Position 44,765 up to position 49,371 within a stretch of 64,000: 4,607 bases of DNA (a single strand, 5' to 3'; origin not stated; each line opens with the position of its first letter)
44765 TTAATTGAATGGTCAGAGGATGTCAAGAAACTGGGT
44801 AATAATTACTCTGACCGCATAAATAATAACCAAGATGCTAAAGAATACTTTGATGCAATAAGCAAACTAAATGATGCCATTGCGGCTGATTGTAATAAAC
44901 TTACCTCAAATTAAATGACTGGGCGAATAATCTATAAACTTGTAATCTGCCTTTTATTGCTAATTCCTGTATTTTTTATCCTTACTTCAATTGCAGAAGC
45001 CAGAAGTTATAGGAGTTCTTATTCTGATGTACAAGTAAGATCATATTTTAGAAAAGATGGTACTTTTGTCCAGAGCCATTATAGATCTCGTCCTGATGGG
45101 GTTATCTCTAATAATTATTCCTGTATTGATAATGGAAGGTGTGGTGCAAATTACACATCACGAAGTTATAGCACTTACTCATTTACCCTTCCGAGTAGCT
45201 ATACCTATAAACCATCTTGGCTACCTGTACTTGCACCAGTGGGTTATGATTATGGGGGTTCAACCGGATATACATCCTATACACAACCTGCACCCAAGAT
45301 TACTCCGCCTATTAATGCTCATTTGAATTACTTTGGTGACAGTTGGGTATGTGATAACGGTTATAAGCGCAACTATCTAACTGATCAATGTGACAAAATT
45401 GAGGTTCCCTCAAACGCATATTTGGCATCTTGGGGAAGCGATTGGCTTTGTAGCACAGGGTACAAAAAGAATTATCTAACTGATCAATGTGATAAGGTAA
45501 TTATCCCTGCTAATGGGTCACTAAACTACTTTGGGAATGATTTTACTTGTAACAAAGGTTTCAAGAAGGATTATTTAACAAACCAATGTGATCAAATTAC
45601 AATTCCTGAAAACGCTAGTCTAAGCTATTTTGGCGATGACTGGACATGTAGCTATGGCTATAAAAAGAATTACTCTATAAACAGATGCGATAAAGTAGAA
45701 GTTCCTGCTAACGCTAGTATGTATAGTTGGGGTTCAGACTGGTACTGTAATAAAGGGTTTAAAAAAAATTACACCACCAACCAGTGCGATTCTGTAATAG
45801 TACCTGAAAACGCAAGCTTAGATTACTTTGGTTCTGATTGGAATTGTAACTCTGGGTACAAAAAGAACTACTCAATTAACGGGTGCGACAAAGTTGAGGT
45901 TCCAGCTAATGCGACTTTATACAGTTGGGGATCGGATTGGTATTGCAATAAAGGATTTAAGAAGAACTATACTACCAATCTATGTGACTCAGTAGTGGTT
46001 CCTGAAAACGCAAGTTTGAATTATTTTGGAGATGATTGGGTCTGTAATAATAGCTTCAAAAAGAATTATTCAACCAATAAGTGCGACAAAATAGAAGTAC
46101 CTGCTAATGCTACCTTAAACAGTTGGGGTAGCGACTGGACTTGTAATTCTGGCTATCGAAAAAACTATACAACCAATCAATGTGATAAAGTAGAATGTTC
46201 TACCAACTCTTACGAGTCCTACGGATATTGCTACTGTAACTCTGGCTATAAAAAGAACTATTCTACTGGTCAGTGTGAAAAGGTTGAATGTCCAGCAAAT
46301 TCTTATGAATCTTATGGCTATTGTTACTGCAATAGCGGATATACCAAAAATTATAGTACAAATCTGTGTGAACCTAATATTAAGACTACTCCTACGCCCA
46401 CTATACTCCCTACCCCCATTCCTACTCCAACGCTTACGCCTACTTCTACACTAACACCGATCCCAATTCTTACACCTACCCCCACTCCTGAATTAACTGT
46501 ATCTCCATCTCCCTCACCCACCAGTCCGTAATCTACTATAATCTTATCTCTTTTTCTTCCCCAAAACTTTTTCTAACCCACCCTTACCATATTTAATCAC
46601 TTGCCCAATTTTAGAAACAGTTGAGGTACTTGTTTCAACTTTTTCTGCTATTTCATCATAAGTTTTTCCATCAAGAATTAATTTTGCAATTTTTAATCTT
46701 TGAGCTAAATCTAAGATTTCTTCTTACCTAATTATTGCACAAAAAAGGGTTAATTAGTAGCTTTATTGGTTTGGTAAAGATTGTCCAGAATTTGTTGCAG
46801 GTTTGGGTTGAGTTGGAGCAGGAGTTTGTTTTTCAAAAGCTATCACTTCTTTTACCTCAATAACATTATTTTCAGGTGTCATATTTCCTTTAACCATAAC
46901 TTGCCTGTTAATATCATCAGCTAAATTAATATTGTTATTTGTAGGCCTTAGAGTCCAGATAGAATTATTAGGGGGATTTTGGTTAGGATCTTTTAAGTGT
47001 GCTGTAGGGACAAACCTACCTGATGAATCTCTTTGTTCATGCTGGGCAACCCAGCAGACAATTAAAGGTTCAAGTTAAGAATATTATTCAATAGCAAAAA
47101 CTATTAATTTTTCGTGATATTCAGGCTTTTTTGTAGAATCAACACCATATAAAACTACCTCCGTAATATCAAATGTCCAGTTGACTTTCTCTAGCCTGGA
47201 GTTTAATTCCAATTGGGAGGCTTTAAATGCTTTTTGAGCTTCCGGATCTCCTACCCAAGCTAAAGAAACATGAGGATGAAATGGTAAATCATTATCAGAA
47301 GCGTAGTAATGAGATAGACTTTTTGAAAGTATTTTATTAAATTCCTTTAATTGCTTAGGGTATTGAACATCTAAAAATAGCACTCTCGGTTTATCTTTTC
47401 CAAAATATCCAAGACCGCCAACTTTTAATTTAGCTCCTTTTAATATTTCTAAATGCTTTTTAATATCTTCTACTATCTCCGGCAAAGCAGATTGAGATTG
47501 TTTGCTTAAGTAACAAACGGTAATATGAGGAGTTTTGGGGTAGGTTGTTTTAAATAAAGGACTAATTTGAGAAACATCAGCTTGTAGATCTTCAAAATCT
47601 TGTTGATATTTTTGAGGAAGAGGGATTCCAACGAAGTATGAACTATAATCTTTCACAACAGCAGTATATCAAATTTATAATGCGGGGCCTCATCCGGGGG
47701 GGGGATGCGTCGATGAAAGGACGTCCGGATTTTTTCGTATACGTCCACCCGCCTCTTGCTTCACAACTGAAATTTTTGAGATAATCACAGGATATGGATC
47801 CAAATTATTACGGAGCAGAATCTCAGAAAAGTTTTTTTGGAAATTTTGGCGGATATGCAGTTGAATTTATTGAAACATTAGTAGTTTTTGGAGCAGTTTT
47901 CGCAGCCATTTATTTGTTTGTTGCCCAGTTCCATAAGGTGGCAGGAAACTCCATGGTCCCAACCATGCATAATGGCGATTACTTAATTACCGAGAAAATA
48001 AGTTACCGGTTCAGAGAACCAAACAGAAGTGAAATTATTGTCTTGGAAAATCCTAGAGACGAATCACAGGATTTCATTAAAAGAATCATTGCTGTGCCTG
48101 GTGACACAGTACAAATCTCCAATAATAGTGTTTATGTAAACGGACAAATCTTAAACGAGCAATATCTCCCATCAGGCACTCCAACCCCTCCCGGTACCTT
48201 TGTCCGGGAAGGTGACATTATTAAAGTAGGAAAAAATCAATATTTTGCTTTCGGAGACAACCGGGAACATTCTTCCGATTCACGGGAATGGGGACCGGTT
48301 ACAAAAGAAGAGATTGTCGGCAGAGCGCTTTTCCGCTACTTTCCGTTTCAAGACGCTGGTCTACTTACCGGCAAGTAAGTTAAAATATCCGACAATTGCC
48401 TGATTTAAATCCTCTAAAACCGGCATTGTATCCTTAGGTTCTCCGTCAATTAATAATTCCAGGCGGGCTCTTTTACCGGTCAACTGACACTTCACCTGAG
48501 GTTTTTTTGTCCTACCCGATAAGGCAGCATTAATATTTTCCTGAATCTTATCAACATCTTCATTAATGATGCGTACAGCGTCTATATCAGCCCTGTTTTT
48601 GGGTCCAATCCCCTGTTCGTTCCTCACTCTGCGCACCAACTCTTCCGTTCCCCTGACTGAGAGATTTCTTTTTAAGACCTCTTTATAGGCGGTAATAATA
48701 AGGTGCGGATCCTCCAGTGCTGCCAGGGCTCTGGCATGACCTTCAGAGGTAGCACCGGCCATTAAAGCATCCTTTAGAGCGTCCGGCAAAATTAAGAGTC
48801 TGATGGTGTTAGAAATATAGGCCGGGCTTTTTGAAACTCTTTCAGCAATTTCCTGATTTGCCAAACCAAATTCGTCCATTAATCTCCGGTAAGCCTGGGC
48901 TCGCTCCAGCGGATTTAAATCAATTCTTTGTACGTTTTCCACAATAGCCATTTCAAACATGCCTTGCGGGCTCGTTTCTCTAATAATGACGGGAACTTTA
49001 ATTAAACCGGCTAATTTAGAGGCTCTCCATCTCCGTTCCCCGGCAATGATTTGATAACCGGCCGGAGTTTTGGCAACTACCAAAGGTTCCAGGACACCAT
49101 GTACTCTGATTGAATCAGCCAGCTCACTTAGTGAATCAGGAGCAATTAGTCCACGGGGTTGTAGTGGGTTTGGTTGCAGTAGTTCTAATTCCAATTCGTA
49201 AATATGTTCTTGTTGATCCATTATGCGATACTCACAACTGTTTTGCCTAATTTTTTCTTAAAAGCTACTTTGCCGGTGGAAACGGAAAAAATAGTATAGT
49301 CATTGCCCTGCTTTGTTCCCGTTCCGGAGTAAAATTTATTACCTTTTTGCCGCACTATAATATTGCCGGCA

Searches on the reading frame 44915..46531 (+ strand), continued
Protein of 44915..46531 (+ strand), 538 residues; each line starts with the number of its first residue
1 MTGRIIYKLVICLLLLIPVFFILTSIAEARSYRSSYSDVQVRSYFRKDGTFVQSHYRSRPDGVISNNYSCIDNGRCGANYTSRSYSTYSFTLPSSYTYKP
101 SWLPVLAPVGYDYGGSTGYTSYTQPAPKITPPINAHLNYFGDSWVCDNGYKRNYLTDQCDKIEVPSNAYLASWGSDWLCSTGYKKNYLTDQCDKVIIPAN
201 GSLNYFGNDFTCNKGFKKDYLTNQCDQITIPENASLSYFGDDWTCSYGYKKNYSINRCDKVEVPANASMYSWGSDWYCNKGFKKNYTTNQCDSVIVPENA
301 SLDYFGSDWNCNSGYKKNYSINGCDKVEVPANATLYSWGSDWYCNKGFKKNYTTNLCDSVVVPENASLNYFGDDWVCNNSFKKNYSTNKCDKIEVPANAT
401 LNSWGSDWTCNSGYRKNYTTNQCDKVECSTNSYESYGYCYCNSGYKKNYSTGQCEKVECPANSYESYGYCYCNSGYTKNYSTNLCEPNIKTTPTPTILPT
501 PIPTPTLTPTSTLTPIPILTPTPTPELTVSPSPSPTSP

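Call 96: search_protein_families(library=pfam, proteins=[P0013], max_evalue=1)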
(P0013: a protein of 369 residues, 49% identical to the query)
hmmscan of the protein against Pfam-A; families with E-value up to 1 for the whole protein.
P0013 (369 aa): 1 family
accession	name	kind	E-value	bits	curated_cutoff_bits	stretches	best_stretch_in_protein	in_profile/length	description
PF12946.13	EGF_MSP1_1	-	2.6e-05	24.6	27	2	208-240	2-37/37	MSP1 EGF domain 1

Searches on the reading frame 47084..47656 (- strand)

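Call 28: search_protein_families(library=pfam, proteins=[window:47084-47656:-], max_evalue=0.01)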
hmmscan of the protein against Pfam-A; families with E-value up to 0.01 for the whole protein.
window:47084-47656:- (190 aa): 4 families
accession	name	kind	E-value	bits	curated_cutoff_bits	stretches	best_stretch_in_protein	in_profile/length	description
PF13563.12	2_5_RNA_ligase2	-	1.7e-15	57.8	27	1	32-170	15-146/152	2'-5' RNA ligase superfamily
PF02834.22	LigT_PEase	-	1.2e-10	41.8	23.3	1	11-93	1-86/87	LigT like Phosphoesterase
PF10469.15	AKAP7_NLS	-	2.9e-09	37.5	24.4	1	6-144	2-158/208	AKAP7 2'5' RNA ligase-like domain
PF09749.15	HVSL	-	0.0043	16.9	26.8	1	99-163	155-226/242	Uncharacterised conserved protein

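Call 72: search_protein_families(library=phrogs, proteins=[window:47084-47656:-], max_evalue=0.001)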
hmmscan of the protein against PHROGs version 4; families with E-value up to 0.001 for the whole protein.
window:47084-47656:- (190 aa): 1 family
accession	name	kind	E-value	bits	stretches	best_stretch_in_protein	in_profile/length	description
phrog_24711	-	unknown function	0.00067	19.3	1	32-138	17-129/532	-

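Call 73: search_protein_families(library=padloc, proteins=[window:47084-47656:-], max_evalue=0.001)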
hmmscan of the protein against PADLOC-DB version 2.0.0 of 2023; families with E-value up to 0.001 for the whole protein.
window:47084-47656:- (190 aa): 0 families

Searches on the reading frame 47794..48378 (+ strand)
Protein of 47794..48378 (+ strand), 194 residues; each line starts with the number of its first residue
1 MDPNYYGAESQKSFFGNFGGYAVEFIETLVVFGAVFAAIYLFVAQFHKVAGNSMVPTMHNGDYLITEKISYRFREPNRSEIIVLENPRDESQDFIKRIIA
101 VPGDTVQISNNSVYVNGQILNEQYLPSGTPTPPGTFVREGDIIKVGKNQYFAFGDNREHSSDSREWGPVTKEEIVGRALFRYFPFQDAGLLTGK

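Call 27: search_protein_families(library=ncbifam, proteins=[window:47794-48378:+], max_evalue=0.01)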
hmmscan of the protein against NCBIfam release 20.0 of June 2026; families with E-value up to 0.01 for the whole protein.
window:47794-48378:+ (194 aa): 7 families
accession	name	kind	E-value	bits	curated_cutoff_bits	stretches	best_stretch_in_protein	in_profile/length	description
TIGR02227.1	sigpep_I_bact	equivalog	4.8e-47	159.8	47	1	26-186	2-162/162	signal peptidase I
NF008114.0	PRK10861.1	equivalog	3.9e-20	72.4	277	2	35-110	73-160/324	signal peptidase I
TIGR02754.1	sod_Ni_protease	equivalog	5.4e-17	62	63.25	2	48-105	2-59/90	nickel-type superoxide dismutase maturation protease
TIGR02771.1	TraF_Ti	equivalog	8.5e-09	35.2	100.25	1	92-178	82-165/171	conjugative transfer signal peptidase TraF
NF010459.0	PRK13884.1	subfamily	9.3e-07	28.5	156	1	94-175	88-169/178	conjugal transfer peptidase TraF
NF010412.0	PRK13838.1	subfamily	0.0004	19.9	186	1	93-178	88-169/177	conjugal transfer pilin processing protease TraF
TIGR02228.1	sigpep_I_arch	equivalog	0.0016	18.4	51.85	0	43-100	35-84/158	signal peptidase I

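Call 28: search_protein_families(library=pfam, proteins=[window:47794-48378:+], max_evalue=0.01)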
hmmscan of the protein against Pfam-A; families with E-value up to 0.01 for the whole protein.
window:47794-48378:+ (194 aa): 2 families
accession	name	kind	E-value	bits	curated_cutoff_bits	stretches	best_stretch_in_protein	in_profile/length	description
PF10502.14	Peptidase_S26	-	8.1e-47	159.7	22.9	1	24-183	3-168/168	Signal peptidase, peptidase S26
PF00717.28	Peptidase_S24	-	9.2e-05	22.6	23.3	1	47-118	38-102/116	Peptidase S24-like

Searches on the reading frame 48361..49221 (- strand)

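Call 27: search_protein_families(library=ncbifam, proteins=[window:48361-49221:-], max_evalue=0.01)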
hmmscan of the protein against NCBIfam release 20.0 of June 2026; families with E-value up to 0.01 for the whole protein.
window:48361-49221:- (286 aa): 7 families
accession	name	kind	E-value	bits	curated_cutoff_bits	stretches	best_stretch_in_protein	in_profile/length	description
TIGR04285.1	nucleoid_noc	exception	1.6e-60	204.6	315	1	7-218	2-217/255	nucleoid occlusion protein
TIGR00180.1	parB_part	domain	1.4e-53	181.4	58.45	1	5-171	3-174/186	ParB/RepB/Spo0J family partition protein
TIGR03734.1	PRTRC_parB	hypoth_equivalog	4.1e-25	88.3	278.6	1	22-194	8-184/555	PRTRC system ParB family protein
NF010406.0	PRK13832.1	subfamily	2.5e-12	46.2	640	1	8-168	5-169/578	plasmid partitioning protein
TIGR03454.1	partition_RepB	equivalog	1.7e-11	44.1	201.5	1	4-142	61-200/325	plasmid partitioning protein RepB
NF053625.1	SerKinSerKArch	equivalog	3.2e-05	23.2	380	1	18-80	22-87/244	ADP-dependent L-serine kinase SerK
NF010440.0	PRK13866.1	equivalog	5.1e-05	22.6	522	1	31-167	90-227/336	plasmid partitioning protein RepB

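Call 28: search_protein_families(library=pfam, proteins=[window:48361-49221:-], max_evalue=0.01)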
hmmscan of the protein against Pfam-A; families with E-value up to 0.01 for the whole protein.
window:48361-49221:- (286 aa): 3 families
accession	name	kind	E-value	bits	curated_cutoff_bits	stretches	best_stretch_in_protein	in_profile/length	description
PF17762.8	HTH_ParB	-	2.1e-31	108.5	22.6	1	101-200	2-101/102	ParB HTH domain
PF02195.25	ParB_N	-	2e-30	105.1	26.3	1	6-98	2-95/95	ParB N-terminal domain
PF18090.7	SoPB_HTH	-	0.004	17.7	27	1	105-150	4-50/75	Centromere-binding protein HTH domain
